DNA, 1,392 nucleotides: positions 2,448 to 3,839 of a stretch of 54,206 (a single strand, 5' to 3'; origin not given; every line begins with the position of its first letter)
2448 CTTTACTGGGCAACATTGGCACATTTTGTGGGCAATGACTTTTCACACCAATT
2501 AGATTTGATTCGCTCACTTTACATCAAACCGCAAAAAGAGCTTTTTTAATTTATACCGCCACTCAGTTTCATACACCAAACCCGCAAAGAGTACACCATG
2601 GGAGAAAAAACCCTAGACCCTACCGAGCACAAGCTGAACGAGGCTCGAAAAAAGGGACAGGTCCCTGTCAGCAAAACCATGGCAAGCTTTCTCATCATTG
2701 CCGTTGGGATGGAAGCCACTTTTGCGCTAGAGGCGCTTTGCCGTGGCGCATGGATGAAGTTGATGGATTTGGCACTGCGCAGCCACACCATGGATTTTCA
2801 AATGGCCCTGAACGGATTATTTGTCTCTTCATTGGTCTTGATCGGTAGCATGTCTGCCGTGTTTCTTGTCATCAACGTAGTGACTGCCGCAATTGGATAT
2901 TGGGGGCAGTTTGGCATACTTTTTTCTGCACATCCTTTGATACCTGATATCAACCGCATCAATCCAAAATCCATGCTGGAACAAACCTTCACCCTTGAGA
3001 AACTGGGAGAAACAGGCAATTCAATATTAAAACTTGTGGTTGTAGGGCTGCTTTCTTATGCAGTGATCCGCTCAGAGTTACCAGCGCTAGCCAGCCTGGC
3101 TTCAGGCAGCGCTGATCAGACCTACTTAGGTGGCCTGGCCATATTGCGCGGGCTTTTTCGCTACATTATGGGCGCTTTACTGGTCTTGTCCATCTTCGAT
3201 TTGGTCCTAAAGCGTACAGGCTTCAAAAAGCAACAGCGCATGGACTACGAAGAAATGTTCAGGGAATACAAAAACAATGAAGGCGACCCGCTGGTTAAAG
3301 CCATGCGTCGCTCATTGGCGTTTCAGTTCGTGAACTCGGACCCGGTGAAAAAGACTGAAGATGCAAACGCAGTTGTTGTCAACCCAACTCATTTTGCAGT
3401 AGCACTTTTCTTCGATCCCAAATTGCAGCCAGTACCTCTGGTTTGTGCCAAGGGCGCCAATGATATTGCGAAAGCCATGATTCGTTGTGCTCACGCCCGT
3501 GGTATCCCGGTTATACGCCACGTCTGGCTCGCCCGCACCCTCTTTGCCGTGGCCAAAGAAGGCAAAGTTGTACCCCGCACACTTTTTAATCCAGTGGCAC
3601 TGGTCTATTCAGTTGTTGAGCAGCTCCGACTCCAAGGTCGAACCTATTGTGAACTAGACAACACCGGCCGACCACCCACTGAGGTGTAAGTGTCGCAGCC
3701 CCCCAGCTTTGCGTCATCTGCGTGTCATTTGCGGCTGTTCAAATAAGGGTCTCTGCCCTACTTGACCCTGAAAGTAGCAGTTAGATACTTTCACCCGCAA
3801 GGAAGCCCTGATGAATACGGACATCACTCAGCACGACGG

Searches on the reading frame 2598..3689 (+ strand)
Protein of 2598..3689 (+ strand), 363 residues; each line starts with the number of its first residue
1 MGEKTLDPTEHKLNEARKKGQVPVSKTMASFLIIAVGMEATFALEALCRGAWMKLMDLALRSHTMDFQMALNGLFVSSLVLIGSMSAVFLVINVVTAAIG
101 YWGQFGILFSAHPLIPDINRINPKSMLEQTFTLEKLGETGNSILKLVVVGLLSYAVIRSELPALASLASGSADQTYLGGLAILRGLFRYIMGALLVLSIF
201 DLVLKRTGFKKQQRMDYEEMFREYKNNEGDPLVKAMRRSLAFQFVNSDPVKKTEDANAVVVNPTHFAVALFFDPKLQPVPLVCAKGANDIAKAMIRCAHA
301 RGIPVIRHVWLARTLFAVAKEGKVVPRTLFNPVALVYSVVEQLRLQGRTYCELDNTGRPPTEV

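Call 8: search_protein_families(library=pfam, proteins=[window:2598-3689:+])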
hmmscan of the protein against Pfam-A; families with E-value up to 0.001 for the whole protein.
window:2598-3689:+ (363 aa): 1 family
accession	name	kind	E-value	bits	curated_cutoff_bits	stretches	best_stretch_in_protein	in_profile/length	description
PF01312.24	Bac_export_2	-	1.3e-84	284.7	24.4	1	2-340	1-335/335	FlhB HrpN YscU SpaS Family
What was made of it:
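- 2598..3689 (+): sctU. Bac_export_2 (call 8).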

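Call 16: find_related_loci(query=window:2598-3689:+, collection=genome_contigs, flank=10000)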
Query window:2598-3689:+ (363 aa) in genome_contigs; peptide patterns used: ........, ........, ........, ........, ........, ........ (x = any residue, [..] = any of these).
45 stretches matched a pattern; 1 encode a relative of the query (tblastn E <= 1e-3); 1 distinct loci.
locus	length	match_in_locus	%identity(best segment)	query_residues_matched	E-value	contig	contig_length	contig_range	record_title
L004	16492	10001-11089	72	1-363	0e+0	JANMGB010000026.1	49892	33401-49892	MAG: Burkholderiales bacterium isolate OTE_70b_concoct_341 OTE_70b_k141_1384967, whole genome shotgun sequence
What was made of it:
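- Tried and rejected: The single genome_contigs scan was spent on SctU and gave only one relative (call 16).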

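Call 20: search_protein_families(library=pfam, proteins=[L004:200-1348:+, L004:1682-2086:+, L004:2153-2512:+, L004:2555-3007:-, L004:3096-3458:-, L004:15257-16327:+, L004:11243-14908:+, L004:1345-1656:-], max_evalue=0.01)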
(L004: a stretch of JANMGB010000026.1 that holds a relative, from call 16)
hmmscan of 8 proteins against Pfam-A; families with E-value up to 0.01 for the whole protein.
L004:200-1348:+ (382 aa): 1 family
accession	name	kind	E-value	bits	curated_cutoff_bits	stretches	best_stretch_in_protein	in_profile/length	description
PF20159.5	YidB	-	0.0011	19.7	24.3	0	249-318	54-127/132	YidB-like protein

L004:1682-2086:+ (134 aa): 0 families

L004:2153-2512:+ (119 aa): 0 families

L004:2555-3007:- (150 aa): 0 families

L004:3096-3458:- (120 aa): 1 family
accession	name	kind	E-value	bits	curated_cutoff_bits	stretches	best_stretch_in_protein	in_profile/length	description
PF22923.1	KIF2A-like_1st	-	0.0063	16.5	27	0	42-62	9-29/55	Kinesin-like protein KIF2A-like, N-terminal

L004:15257-16327:+ (356 aa): 1 family
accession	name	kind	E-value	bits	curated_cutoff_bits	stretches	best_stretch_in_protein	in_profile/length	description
PF16868.10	NMT1_3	-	2.2e-20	73.9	27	1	36-296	1-255/289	NMT1-like family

L004:11243-14908:+ (1221 aa): 0 families

L004:1345-1656:- (103 aa): 0 families

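Call 25: search_dna_similar(query=window:2598-3689:+, collection=plasmids, mode=protein, max_rows=25)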
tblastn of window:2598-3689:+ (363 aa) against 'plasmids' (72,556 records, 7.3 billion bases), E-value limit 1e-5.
Records with a match: 660; places in all: 813; records where one place covers at least 80% of the query: 593.
Best place of each record, by identity: <60% 660.
By first word of the organism name: Ralstonia 136; Shigella 102; Yersinia 93; Rhizobium 49; Sinorhizobium 28; Escherichia 27; Aeromonas 21; Bradyrhizobium 18; Pantoea 14; Salmonella 13; and 60 more.
By predicted mobility (MOB-suite, as given by PLSDB): mobilizable 278; non-mobilizable 227; conjugative 155.
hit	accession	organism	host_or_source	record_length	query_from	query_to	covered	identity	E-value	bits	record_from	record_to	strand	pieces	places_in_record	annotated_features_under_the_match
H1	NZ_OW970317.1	Pantoea agglomerans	Olive knot caused by Pseudomonas ...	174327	1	346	95%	38.9%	1e-61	220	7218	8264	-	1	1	sctU: type III secretion system export apparatus subunit SctU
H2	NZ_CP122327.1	Pantoea agglomerans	Beta vulgaris,whole organism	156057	1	343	94%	38.6%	3e-60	216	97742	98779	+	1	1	sctU: type III secretion system export apparatus subunit SctU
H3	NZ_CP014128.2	Pantoea vagans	Homo sapiens,wound swab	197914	1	346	95%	38.0%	3e-58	211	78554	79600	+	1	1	sctU: type III secretion system export apparatus subunit SctU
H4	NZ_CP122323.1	Pantoea agglomerans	Gypsophila paniculata,whole organism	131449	1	343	94%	38.0%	5e-59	213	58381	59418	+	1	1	sctU: type III secretion system export apparatus subunit SctU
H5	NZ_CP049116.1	Pantoea stewartii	Dracaena sanderiana,cell ...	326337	1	343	94%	35.6%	6e-57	207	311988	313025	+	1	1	sctU: type III secretion system export apparatus subunit SctU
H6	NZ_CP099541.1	Pantoea stewartii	Oryza sativa,cell culture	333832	1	343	94%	35.6%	6e-57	207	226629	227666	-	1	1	sctU: type III secretion system export apparatus subunit SctU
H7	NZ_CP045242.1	Pantoea sp. JZ29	Euphorbia granulata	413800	1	343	94%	35.6%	8e-57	206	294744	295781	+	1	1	sctU: type III secretion system export apparatus subunit SctU | sctT: type III secretion system export apparatus subunit SctT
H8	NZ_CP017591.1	Pantoea stewartii subsp. stewartii DC283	Zea mays,Strain was received from ...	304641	1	343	94%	35.6%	2e-53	197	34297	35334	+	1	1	sctU: type III secretion system export apparatus subunit SctU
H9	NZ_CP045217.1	Pantoea dispersa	Purified bacterial strain,The ...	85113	1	343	94%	34.3%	5e-52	192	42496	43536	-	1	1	sctU: type III secretion system export apparatus subunit SctU | sctT: type III secretion system export apparatus subunit SctT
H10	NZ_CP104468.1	Enterobacter hormaechei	Homo sapiens,Genome assembly ...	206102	1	343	94%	34.3%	5e-52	192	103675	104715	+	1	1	sctU: type III secretion system export apparatus subunit SctU | sctT: type III secretion system export apparatus subunit SctT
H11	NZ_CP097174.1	Enterobacter chuandaensis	Duck,China: Zhejiang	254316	1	343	94%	34.3%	5e-52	192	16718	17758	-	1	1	sctU: type III secretion system export apparatus subunit SctU | sctT: type III secretion system export apparatus subunit SctT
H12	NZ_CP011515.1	Mitsuaria sp. 7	Bacterium from forest soil.,forest soil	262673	1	347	96%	33.7%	1e-45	174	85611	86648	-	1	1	EscU/YscU/HrcU family type III secretion system export apparatus ...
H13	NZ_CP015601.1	Pseudomonas antarctica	-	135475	1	343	94%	33.4%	1e-46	177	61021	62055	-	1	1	sctU: type III secretion system export apparatus subunit SctU | sctT: type III secretion system export apparatus subunit SctT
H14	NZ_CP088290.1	Bradyrhizobium septentrionale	Glycine max cv. AC Glengarry,Cell ...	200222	4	363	99%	31.7%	5e-36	146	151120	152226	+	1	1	EscU/YscU/HrcU family type III secretion system export apparatus ...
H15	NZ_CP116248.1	Nitratidesulfovibrio vulgaris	swine finishing facility waste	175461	1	362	100%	30.9%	7e-38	151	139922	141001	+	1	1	sctU: type III secretion system export apparatus subunit SctU | sctT: type III secretion system export apparatus subunit SctT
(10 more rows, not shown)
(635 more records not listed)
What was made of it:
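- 2598..3689 (+): Best plasmid hits are Pantoea Hrp1 SctU at 39% (call 25).
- On Hrp1 (Hrc-Hrp1) family T3SS: Ralstonia Hrp2 and Bradyrhizobium hits are at about 32% (call 25).
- The best plasmid hits are Pantoea Hrp1 (call 25).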

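Call 26: get_annotated_region(hit=H4, flank=20000)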
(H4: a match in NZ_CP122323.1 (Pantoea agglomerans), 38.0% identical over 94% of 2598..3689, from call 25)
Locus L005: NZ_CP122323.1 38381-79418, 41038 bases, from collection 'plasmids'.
description: Pantoea agglomerans pv. gypsophilae strain 824-1 plasmid pPATHpag, complete sequence
organism: Pantoea agglomerans (NCBI taxid 48984)
taxonomy: Bacteria; Pseudomonadota; Gammaproteobacteria; Enterobacterales; Erwiniaceae; Pantoea; Pantoea agglomerans
host: -; source: Gypsophila paniculata,whole organism; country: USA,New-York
typing (MOB-suite, as given by PLSDB): non-mobilizable; replicon rep_cluster_1441,rep_cluster_2315; mating-pair formation MPF_G
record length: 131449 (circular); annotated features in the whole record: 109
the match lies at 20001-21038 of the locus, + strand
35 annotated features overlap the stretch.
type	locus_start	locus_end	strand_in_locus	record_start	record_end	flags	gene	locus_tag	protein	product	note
CDS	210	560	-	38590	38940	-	hrpV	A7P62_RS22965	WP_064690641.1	HrpV family type III secretion system protein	-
CDS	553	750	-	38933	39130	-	hrpT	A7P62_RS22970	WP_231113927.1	HrpT family type III secretion system protein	-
CDS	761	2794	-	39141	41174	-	sctC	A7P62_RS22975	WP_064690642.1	type III secretion system outer membrane ring subunit SctC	-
CDS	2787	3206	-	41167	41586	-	-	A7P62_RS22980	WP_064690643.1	type III secretion system chaperone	-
CDS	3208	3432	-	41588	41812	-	-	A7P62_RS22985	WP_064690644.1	type III secretion protein HrpF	-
CDS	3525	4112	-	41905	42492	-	sctL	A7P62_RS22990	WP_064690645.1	type III secretion system stator protein SctL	GO:0030254 - protein secretion by the type III secretion system [Evidence IEA]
CDS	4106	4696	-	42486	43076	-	-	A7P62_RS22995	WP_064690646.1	hypothetical protein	-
CDS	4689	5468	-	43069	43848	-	sctJ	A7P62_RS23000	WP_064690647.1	type III secretion system inner membrane ring lipoprotein SctJ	GO:0030254 - protein secretion by the type III secretion system [Evidence IEA]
CDS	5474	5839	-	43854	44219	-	-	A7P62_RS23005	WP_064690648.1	EscI/YscI/HrpB family type III secretion system inner rod protein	GO:0009306 - protein secretion [Evidence IEA]; GO:0030254 - protein secretion by the type III secretion system ...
CDS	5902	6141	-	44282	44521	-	-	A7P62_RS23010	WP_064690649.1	hypothetical protein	-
CDS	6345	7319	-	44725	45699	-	-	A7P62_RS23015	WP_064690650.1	sigma-54 dependent transcriptional regulator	GO:0006355 - regulation of DNA-templated transcription [Evidence IEA]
CDS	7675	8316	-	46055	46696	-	-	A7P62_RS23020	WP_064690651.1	response regulator transcription factor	GO:0000160 - phosphorelay signal transduction system [Evidence IEA]; GO:0006355 - regulation of DNA-templated ...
CDS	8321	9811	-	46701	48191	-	-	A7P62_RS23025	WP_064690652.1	PAS domain S-box protein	-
CDS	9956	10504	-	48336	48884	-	-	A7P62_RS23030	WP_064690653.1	sigma-70 family RNA polymerase sigma factor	GO:0006352 - DNA-templated transcription initiation [Evidence IEA]; GO:0006355 - regulation of DNA-templated ...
CDS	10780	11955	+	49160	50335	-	sctW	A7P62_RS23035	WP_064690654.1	type III secretion system gatekeeper subunit SctW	GO:0050709 - negative regulation of protein secretion [Evidence IEA]; GO:0030254 - protein secretion by the type III ...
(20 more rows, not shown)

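Call 37: get_annotated_region(hit=H12, flank=20000)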
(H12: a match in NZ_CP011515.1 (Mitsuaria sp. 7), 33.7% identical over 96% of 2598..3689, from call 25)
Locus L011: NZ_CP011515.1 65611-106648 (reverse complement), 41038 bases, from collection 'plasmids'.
description: Mitsuaria sp. 7 plasmid unnamed, complete sequence
organism: Mitsuaria sp. 7 (NCBI taxid 1658665)
taxonomy: Bacteria; Pseudomonadota; Betaproteobacteria; Burkholderiales; Sphaerotilaceae; Roseateles; Mitsuaria sp. 7
host: -; source: Bacterium from forest soil.,forest soil; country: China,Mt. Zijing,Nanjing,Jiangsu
typing (MOB-suite, as given by PLSDB): non-mobilizable; replicon rep_cluster_1463
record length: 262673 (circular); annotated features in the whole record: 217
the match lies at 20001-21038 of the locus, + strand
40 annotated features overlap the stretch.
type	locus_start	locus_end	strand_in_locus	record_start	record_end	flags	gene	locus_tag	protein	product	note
CDS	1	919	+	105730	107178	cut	-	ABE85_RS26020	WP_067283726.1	ATP-binding protein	-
CDS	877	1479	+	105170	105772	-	-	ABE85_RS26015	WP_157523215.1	hypothetical protein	-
CDS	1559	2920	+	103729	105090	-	-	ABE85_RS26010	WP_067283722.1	sigma 54-interacting transcriptional regulator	GO:0006355 - regulation of DNA-templated transcription [Evidence IEA]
CDS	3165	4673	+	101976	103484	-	-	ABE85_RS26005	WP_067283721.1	glucan biosynthesis protein G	GO:0009250 - glucan biosynthetic process [Evidence IEA]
CDS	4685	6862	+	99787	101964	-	mdoH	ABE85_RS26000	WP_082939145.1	glucans biosynthesis glucosyltransferase MdoH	-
CDS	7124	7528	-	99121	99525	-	-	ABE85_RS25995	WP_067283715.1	GFA family protein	-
CDS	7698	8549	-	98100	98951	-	-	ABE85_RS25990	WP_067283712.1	urease accessory protein UreD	GO:0006807 - nitrogen compound metabolic process [Evidence IEA]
CDS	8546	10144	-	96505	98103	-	-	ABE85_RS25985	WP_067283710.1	ABC transporter substrate-binding protein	-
CDS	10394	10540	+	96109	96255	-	-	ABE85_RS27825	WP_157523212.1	hypothetical protein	-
CDS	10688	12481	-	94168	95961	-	aspS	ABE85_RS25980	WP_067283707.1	aspartate--tRNA ligase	GO:0006418 - tRNA aminoacylation for protein translation [Evidence IEA]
CDS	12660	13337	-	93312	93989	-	-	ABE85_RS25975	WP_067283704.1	DUF502 domain-containing protein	-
CDS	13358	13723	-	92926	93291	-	-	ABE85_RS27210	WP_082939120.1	FmdB family zinc ribbon protein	-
CDS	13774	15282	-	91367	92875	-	-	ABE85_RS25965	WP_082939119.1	sodium:solute symporter family protein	-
CDS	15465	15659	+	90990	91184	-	-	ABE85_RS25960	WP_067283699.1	hypothetical protein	-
CDS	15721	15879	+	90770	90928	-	-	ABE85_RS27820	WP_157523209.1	hypothetical protein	-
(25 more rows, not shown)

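Call 39: search_protein_families(library=ncbifam, proteins=[L011:32693-33415:+, L005:9956-10504:-], max_evalue=0.01)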
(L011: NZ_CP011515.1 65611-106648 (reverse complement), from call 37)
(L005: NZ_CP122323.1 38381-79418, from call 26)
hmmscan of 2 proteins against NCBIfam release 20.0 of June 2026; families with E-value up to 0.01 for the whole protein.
L011:32693-33415:+ (240 aa): 69 families (the best 25 are shown)
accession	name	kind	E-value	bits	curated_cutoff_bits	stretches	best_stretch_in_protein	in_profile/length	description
TIGR02939.1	RpoE_Sigma70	equivalog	7.8e-23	81.5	236.15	1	73-232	31-187/190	RNA polymerase sigma factor RpoE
NF008888.0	PRK11922.1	equivalog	2.6e-19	69.8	204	1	69-233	37-198/231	RNA polymerase sigma factor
TIGR02937.1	sigma70-ECF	superfamily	3.3e-18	65.8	42.9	1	74-231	13-165/165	sigma-70 family RNA polymerase sigma factor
NF009166.1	PRK12513.1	equivalog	2.8e-16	59.8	206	1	74-232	34-187/193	RNA polymerase sigma factor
NF009171.0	PRK12518.1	equivalog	4.4e-16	59.3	208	1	88-233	52-186/191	RNA polymerase sigma factor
NF007225.0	PRK09643.1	equivalog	7.8e-16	58.4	190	1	73-233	38-184/204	RNA polymerase sigma factor SigM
NF009168.0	PRK12515.1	subfamily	2.3e-15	56.6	236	1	73-233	33-181/189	RNA polymerase sigma factor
NF007223.0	PRK09641.1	equivalog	5.1e-15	55.8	209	1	85-233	41-186/187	RNA polymerase sigma factor SigW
NF008894.0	PRK11924.3-1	equivalog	1.1e-14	54.9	258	1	90-232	50-182/188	RNA polymerase sigma factor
NF007231.0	PRK09649.1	equivalog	1.4e-14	54.3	219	1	82-227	43-174/185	RNA polymerase sigma factor SigC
NF009185.0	PRK12533.1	equivalog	1.6e-14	54.1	248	1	85-232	52-194/231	RNA polymerase sigma factor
NF009164.0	PRK12511.1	equivalog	3.7e-14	52.7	185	1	74-229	16-157/182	RNA polymerase sigma factor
TIGR02985.1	Sig70_bacteroi1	subfamily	6.7e-14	52.4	126.4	1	73-231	12-162/162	RNA polymerase sigma-70 factor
TIGR02947.1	SigH_actino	hypoth_equivalog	1.8e-12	47.3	251.55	1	78-232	27-180/193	RNA polymerase sigma-70 factor, TIGR02947 family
TIGR02948.1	SigW_bacill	equivalog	2.4e-12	47.3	243.1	1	82-232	38-185/187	RNA polymerase sigma factor SigW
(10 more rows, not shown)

L005:9956-10504:- (182 aa): 85 families (the best 25 are shown)
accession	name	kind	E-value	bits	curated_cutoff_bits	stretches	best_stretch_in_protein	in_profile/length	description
NF009166.1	PRK12513.1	equivalog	7e-25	87.9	206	1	24-178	24-184/193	RNA polymerase sigma factor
TIGR02989.1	Sig-70_gvs1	subfamily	9.3e-24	84.1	124.55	1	27-178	6-156/158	RNA polymerase sigma-70 factor, Rhodopirellula/Verrucomicrobium family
TIGR02937.1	sigma70-ECF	superfamily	1.6e-23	83.2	42.9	1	25-178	4-163/165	sigma-70 family RNA polymerase sigma factor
NF007215.0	PRK09637.1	equivalog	5.8e-23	81.8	212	1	25-180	4-154/181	RNA polymerase sigma factor SigZ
TIGR02959.1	SigZ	equivalog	1.3e-22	80.4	168.65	1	29-180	2-148/170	RNA polymerase sigma factor SigZ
TIGR02985.1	Sig70_bacteroi1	subfamily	1.4e-22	80.7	126.4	1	24-179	3-161/162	RNA polymerase sigma-70 factor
TIGR02939.1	RpoE_Sigma70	equivalog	1.3e-20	74.3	236.15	1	25-178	23-184/190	RNA polymerase sigma factor RpoE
NF008888.0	PRK11922.1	equivalog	1.4e-19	70.6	204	1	24-180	32-196/231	RNA polymerase sigma factor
NF007225.0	PRK09643.1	equivalog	2.1e-19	70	190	1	25-179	30-181/204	RNA polymerase sigma factor SigM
NF007229.0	PRK09647.1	equivalog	3e-19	69.2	265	1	23-179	45-201/220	RNA polymerase sigma factor SigE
TIGR02952.1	Sig70_famx2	equivalog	1.8e-18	67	206.45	1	26-178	15-168/170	ECF subfamily RNA polymerase sigma factor, BldN family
NF058625.1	sigma_PG0214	equivalog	5.8e-18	65.2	130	1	26-179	8-160/170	GFO_1088 family ECF-type sigma factor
TIGR02950.1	SigM_subfam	subfamily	7.7e-18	64.8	147.95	1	25-180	3-158/159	RNA polymerase sigma factor, SigM family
TIGR02983.1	SigE-fam_strep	subfamily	2.2e-17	63.4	141.55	1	25-179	9-157/162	SigE family RNA polymerase sigma factor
NF009168.0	PRK12515.1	subfamily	2.6e-17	62.9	236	1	25-178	25-177/189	RNA polymerase sigma factor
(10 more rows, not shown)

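Call 40: get_annotated_region(hit=H13, flank=16000)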
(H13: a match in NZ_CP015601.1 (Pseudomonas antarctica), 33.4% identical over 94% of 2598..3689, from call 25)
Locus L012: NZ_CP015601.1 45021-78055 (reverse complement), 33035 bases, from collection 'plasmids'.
description: Pseudomonas antarctica strain PAMC 27494 plasmid pP27494_1, complete sequence
organism: Pseudomonas antarctica (NCBI taxid 219572)
taxonomy: Bacteria; Pseudomonadota; Gammaproteobacteria; Pseudomonadales; Pseudomonadaceae; Pseudomonas; Pseudomonas antarctica
host: -; source: -; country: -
typing (MOB-suite, as given by PLSDB): non-mobilizable; replicon IncP
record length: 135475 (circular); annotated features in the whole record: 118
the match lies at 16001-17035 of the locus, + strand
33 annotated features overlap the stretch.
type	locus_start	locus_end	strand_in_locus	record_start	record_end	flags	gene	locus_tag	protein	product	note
CDS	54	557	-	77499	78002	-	-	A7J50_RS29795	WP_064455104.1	hypothetical protein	-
CDS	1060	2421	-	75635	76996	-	-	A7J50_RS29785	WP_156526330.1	hypothetical protein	-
CDS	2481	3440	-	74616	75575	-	-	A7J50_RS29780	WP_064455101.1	lytic transglycosylase domain-containing protein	-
CDS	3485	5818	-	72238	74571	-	-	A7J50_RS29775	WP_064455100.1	type III effector HrpK domain-containing protein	-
CDS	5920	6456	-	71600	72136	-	-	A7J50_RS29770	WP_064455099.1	RNA polymerase sigma factor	GO:0006352 - DNA-templated transcription initiation [Evidence IEA]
CDS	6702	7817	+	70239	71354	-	sctW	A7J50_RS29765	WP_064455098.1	type III secretion system gatekeeper subunit SctW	GO:0050709 - negative regulation of protein secretion [Evidence IEA]; GO:0030254 - protein secretion by the type III ...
CDS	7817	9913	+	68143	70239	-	sctV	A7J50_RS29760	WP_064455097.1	type III secretion system export apparatus subunit SctV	GO:0009306 - protein secretion [Evidence IEA]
CDS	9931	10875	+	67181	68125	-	-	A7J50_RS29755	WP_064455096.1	FHA domain-containing protein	-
CDS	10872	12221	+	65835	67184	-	-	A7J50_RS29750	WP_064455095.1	FliI/YscN family ATPase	GO:0046034 - ATP metabolic process [Evidence IEA]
CDS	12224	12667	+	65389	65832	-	-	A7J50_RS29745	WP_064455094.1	hypothetical protein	-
CDS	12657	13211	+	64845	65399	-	-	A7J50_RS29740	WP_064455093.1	type III secretion system HrpP C-terminal domain-containing protein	-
CDS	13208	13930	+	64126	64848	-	-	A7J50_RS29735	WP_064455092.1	hypothetical protein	-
CDS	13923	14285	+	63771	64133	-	-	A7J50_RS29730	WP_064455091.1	FliM/FliN family flagellar motor switch protein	-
CDS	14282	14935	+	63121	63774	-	sctR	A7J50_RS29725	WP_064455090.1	type III secretion system export apparatus subunit SctR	GO:0030254 - protein secretion by the type III secretion system [Evidence IEA]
CDS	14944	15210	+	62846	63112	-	sctS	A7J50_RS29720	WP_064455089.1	type III secretion system export apparatus subunit SctS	GO:0030254 - protein secretion by the type III secretion system [Evidence IEA]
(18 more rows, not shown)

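Call 42: find_homologous_proteins(query=A1, max_evalue=1e-10)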
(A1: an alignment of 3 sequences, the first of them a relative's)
Query A1 (3 sequences) (240 aa, profile of the alignment): 2220 proteins with E <= 1e-10 among 8000 candidates; the best 120 are listed.
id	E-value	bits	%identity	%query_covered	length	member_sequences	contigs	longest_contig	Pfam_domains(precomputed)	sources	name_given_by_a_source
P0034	3.8e-80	286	31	68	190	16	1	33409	PF04545.23,PF04542.21,PF08281.19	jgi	jgi:RNA polymerase sigma factor (sigma-70 family)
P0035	1.3e-79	284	30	68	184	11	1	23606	PF04545.23,PF04542.21,PF08281.19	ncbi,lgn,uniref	ncbi:RNA polymerase sigma factor [Pseudomonas sp.]|uniref:RNA polymerase sigma factor n=1 Tax=Pseudo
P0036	2.0e-79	284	84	100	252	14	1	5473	PF04542.21,PF08281.19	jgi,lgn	jgi:RNA polymerase sigma factor (sigma-70 family)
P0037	8.2e-79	282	90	95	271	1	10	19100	PF04542.21,PF08281.19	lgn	-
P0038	2.2e-78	280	91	91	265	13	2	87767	PF04542.21,PF08281.19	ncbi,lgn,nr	ncbi:MAG: sigma-70 family RNA polymerase sigma factor [Rubrivivax sp.]|nr:MAG: sigma-70 family RNA p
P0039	5.1e-77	276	77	100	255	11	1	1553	PF04542.21,PF08281.19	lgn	-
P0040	2.9e-76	273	87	89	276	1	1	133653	PF04542.21,PF08281.19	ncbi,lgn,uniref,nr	ncbi:sigma-70 family RNA polymerase sigma factor [Mitsuaria sp. GD03876]|uniref:sigma-70 family RNA 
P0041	2.9e-76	273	94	84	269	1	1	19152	PF04542.21,PF08281.19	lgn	-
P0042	3.0e-75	270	95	83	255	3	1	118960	PF04542.21,PF08281.19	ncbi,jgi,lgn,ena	-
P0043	3.2e-74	267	85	91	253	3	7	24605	PF04542.21,PF08281.19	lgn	-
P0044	4.6e-70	253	85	78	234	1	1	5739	PF04542.21,PF08281.19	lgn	-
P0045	8.1e-70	252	33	68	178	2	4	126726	PF04545.23,PF04542.21,PF08281.19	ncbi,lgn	ncbi:RNA polymerase sigma factor [Pseudomonas sp. SDO528_S397]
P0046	1.8e-69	251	85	78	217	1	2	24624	PF04542.21,PF08281.19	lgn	-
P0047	2.0e-69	251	30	68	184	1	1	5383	PF04545.23,PF04542.21,PF08281.19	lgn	-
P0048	8.4e-68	246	74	100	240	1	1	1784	PF04542.21,PF08281.19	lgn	-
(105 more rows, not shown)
